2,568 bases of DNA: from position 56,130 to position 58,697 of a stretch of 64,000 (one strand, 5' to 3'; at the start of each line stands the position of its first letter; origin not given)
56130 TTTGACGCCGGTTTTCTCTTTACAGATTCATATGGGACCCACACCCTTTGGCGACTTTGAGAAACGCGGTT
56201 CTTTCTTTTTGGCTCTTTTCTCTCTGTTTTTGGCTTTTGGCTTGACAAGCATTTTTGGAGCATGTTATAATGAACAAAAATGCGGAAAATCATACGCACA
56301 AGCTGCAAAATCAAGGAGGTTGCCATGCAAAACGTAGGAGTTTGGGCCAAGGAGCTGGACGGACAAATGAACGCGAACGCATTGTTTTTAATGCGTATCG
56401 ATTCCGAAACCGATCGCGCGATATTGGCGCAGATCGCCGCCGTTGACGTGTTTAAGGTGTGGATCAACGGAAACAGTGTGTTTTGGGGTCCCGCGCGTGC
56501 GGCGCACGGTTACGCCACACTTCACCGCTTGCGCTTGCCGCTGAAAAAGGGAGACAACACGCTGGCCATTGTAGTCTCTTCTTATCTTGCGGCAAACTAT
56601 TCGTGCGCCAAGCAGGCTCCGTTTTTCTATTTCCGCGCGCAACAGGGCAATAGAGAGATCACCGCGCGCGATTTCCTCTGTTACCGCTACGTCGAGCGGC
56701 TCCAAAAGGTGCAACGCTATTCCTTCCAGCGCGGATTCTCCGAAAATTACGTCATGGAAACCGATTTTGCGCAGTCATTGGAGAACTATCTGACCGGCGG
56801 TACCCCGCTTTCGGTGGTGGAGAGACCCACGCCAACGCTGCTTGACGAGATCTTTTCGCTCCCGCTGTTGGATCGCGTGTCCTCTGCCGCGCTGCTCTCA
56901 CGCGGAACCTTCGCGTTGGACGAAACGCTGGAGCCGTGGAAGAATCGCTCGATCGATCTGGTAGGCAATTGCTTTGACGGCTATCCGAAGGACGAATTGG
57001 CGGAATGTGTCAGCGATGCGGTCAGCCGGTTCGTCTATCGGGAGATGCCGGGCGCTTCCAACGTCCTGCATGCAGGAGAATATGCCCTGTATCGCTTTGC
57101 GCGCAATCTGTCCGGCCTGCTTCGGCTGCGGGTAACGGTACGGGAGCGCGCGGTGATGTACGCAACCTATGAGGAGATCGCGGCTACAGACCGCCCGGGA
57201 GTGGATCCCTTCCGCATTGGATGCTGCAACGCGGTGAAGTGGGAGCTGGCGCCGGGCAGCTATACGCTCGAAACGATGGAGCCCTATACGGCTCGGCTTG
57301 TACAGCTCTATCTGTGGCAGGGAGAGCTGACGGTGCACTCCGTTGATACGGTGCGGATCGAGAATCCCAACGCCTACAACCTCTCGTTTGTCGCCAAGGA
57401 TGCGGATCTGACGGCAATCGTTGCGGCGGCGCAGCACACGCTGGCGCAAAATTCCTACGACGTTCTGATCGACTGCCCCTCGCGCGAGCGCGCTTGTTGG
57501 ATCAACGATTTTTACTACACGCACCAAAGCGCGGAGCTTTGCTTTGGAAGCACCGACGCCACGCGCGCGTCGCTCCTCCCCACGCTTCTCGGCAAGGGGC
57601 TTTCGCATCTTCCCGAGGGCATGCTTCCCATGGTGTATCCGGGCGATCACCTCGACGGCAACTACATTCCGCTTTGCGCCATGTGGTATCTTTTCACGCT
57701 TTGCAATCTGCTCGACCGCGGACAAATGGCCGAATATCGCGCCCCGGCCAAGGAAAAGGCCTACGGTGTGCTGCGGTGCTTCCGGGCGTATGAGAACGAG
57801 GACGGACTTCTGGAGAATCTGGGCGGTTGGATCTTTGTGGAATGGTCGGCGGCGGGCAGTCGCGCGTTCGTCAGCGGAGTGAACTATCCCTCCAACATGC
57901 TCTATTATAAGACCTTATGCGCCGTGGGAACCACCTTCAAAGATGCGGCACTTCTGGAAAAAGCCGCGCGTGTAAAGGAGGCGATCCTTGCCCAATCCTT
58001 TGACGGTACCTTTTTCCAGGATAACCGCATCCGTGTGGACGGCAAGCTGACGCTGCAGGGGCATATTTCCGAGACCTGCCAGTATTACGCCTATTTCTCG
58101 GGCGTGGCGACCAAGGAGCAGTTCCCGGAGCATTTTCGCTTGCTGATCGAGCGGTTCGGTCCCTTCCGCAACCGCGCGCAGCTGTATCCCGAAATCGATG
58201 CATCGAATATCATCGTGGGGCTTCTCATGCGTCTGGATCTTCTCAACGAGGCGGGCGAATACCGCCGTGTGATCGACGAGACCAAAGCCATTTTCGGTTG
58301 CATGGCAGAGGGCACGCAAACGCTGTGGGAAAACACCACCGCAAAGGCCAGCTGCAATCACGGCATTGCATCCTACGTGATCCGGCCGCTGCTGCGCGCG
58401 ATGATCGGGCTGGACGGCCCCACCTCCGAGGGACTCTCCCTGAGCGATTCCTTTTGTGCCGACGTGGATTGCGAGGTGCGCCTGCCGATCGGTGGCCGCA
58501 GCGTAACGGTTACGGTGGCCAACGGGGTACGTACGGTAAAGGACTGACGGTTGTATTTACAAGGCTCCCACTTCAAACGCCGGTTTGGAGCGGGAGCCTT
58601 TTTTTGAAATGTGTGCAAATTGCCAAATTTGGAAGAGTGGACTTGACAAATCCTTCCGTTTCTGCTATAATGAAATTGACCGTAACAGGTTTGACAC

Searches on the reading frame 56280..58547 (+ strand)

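Call 4: search_protein_families(library=pfam, proteins=[window:56280-58547:+], max_evalue=0.1)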
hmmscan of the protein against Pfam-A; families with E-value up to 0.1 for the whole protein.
window:56280-58547:+ (755 aa): 1 family
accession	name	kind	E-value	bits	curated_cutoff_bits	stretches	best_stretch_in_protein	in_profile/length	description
PF17389.8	Bac_rhamnosid6H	-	4.9e-06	26.5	24.5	1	369-455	5-88/339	Bacterial alpha-L-rhamnosidase 6 hairpin glycosidase domain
